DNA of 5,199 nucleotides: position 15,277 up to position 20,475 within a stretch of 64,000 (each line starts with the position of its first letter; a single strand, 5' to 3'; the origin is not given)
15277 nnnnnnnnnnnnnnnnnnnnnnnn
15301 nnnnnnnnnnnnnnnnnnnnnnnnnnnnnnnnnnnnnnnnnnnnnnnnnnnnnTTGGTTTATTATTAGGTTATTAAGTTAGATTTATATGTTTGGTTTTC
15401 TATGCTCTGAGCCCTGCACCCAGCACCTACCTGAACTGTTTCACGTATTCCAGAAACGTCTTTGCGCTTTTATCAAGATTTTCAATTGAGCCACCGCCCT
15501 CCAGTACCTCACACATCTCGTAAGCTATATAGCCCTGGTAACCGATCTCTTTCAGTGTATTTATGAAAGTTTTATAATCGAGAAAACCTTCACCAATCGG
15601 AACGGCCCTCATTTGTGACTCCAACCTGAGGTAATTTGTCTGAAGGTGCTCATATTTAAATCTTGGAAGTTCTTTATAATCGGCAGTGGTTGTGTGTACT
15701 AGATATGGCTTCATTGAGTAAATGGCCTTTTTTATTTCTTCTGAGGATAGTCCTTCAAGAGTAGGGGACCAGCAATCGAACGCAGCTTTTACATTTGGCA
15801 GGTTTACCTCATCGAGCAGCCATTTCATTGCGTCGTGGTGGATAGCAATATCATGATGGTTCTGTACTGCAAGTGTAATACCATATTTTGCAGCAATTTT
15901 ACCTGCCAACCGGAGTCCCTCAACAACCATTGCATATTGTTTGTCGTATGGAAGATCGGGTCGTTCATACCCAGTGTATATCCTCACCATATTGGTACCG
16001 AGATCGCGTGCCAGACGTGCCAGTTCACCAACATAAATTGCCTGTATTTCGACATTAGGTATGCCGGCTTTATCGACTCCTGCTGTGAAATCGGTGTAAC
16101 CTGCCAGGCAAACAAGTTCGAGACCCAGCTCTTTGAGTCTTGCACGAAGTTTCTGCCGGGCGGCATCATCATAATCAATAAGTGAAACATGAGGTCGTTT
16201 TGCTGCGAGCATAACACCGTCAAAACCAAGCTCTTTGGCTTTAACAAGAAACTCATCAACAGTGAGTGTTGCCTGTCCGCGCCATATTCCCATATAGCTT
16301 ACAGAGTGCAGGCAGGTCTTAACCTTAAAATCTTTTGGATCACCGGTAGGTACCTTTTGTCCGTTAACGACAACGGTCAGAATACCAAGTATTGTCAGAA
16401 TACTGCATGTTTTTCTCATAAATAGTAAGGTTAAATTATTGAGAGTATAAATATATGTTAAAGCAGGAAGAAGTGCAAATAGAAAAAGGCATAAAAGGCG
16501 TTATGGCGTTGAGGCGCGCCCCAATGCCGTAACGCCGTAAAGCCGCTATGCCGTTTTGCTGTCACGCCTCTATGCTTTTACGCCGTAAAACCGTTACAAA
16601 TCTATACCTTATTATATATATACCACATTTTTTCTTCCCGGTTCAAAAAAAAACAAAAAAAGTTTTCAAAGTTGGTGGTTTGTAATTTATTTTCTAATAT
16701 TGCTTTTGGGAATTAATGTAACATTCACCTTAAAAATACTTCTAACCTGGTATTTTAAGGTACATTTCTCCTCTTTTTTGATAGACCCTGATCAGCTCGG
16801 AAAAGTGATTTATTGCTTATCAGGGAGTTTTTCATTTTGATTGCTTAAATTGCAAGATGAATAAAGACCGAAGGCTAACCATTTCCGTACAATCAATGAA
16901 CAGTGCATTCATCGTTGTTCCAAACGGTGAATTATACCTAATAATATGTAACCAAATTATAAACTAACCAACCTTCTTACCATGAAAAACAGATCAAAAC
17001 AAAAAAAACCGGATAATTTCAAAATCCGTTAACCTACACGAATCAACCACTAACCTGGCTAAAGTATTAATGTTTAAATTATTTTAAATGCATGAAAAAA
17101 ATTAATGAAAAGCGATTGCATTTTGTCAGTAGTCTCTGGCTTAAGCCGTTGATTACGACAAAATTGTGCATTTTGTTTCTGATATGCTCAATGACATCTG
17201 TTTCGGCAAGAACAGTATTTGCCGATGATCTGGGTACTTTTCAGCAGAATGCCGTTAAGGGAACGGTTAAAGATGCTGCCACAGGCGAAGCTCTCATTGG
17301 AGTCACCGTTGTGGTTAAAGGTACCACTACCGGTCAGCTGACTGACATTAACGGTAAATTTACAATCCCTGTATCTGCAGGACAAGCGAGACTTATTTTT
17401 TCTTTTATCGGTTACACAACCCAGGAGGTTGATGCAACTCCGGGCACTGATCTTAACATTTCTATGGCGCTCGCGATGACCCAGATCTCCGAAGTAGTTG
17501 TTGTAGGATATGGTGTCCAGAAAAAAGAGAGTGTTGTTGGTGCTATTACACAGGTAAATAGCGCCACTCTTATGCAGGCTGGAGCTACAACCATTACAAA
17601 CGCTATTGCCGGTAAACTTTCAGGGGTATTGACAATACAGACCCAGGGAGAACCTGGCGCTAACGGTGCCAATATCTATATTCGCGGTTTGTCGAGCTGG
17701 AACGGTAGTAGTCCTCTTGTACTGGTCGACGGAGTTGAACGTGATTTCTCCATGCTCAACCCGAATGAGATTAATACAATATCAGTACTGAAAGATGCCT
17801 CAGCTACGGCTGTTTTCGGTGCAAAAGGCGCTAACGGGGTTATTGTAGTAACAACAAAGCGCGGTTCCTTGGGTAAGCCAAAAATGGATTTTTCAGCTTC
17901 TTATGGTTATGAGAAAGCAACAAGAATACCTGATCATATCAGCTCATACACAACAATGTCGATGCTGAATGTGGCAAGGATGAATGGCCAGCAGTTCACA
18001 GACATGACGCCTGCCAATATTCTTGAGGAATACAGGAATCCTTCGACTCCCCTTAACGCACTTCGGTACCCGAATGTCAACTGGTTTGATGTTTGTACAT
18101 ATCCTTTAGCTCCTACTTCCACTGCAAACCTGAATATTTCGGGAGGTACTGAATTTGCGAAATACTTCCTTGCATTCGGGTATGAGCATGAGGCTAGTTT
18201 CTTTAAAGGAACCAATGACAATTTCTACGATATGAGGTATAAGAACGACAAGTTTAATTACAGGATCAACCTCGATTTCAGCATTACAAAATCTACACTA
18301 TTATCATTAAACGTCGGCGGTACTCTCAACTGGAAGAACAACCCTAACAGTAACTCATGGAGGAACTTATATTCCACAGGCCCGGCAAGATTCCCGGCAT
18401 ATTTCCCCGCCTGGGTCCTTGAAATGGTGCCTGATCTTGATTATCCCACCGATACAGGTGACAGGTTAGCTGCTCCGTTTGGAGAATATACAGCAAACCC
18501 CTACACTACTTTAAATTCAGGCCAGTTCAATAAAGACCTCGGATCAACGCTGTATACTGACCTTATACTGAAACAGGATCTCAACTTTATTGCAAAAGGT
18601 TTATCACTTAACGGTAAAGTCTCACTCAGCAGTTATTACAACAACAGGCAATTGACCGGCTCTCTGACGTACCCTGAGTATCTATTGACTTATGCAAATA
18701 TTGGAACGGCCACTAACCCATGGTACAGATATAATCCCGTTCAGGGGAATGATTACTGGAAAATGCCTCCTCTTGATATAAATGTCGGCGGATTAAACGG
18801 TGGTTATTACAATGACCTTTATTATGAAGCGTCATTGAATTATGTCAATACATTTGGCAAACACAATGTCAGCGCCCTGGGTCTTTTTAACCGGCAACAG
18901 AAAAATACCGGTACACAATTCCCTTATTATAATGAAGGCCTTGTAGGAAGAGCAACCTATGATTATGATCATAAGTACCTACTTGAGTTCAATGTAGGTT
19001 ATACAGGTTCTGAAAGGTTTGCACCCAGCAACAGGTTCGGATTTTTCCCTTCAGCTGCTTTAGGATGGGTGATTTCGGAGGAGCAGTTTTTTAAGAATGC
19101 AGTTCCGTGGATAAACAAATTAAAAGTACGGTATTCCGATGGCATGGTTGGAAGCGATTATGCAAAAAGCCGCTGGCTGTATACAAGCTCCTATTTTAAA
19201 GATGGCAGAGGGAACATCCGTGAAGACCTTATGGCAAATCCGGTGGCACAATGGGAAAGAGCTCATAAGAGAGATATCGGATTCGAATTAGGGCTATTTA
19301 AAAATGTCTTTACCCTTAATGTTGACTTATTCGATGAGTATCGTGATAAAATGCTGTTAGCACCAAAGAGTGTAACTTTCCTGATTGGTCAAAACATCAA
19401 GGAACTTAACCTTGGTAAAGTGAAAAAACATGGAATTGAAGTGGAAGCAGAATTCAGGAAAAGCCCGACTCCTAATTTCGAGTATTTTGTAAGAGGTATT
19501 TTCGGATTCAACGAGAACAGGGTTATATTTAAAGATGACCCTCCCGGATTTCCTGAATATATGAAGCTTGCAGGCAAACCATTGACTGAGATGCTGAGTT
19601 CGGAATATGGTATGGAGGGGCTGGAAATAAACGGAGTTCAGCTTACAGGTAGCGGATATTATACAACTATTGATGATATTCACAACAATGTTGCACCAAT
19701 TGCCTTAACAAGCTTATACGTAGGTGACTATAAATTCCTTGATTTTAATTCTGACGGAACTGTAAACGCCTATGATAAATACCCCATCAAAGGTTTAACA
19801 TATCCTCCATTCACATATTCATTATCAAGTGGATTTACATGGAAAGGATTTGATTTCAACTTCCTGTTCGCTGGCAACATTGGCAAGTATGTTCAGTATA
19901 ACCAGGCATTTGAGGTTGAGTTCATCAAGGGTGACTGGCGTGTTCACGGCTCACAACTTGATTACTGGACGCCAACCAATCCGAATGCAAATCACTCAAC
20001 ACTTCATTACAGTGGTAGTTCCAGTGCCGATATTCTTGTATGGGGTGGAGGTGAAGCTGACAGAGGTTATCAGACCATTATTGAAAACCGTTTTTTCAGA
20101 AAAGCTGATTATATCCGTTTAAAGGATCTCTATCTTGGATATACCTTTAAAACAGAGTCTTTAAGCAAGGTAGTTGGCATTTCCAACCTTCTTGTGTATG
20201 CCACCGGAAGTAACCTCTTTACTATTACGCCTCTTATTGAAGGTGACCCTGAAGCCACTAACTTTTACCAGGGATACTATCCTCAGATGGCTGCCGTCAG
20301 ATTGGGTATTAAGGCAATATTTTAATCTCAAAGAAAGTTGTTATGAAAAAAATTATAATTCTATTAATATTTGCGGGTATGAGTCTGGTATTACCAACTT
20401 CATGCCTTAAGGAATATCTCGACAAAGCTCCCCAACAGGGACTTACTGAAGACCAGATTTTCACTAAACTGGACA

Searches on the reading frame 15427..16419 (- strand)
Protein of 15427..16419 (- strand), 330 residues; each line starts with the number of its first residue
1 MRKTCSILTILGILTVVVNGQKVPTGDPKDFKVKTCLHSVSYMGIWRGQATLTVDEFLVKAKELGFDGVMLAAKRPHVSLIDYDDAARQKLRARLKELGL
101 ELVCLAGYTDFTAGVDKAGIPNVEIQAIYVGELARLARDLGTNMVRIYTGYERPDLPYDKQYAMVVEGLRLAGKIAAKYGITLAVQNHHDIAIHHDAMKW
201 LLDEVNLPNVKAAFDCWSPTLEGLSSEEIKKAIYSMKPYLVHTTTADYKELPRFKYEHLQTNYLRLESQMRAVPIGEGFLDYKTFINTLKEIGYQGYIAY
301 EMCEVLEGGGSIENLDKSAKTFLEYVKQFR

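Call 47: search_protein_families(library=pfam, proteins=[window:15427-16419:-], max_evalue=0.00001)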
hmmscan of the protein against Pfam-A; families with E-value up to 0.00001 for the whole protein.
window:15427-16419:- (330 aa): 1 family
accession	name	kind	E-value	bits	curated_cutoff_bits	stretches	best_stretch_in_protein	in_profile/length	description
PF01261.30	AP_endonuc_2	-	2.2e-33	116.5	31.1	1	60-303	3-230/249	Xylose isomerase-like TIM barrel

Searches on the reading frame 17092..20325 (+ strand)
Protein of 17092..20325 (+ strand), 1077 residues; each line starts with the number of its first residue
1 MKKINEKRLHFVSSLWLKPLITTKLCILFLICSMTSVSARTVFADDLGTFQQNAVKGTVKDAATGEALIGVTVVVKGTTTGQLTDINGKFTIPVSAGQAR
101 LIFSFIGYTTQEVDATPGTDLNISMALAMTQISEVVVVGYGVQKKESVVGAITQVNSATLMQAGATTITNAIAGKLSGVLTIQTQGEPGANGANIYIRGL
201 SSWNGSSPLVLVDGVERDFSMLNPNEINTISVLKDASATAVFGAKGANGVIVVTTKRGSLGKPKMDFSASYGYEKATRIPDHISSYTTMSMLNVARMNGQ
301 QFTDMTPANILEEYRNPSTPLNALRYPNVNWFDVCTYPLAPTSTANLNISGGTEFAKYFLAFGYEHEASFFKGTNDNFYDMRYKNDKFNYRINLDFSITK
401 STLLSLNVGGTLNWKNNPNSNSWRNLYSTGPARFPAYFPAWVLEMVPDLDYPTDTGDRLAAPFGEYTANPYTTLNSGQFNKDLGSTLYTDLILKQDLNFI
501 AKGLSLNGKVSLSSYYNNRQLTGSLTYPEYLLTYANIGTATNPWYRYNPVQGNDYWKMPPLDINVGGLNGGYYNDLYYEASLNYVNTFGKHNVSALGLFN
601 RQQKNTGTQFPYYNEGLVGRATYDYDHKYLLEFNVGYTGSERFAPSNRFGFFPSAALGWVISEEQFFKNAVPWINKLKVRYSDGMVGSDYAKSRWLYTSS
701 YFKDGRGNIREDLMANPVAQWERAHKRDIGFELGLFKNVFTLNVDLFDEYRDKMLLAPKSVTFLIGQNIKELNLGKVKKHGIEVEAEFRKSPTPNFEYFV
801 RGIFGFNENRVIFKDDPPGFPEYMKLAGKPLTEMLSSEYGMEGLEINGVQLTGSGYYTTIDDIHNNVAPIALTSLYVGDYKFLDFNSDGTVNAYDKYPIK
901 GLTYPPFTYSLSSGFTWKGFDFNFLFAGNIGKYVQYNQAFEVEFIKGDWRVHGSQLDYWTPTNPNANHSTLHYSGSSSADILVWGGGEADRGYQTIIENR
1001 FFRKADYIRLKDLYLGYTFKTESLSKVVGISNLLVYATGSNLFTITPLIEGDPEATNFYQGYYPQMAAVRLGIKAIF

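Call 14: search_protein_families(library=pfam, proteins=[window:17092-20325:+], max_evalue=0.00001)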
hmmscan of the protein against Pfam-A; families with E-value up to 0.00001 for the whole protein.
window:17092-20325:+ (1077 aa): 2 families
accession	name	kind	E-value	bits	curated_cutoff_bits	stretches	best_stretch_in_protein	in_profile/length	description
PF13715.12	CarbopepD_reg_2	-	8.7e-20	71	32.2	1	55-137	1-88/88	CarboxypepD_reg-like domain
PF07715.20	Plug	-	1.4e-16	61.4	23.9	1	145-250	2-107/107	TonB-dependent Receptor Plug Domain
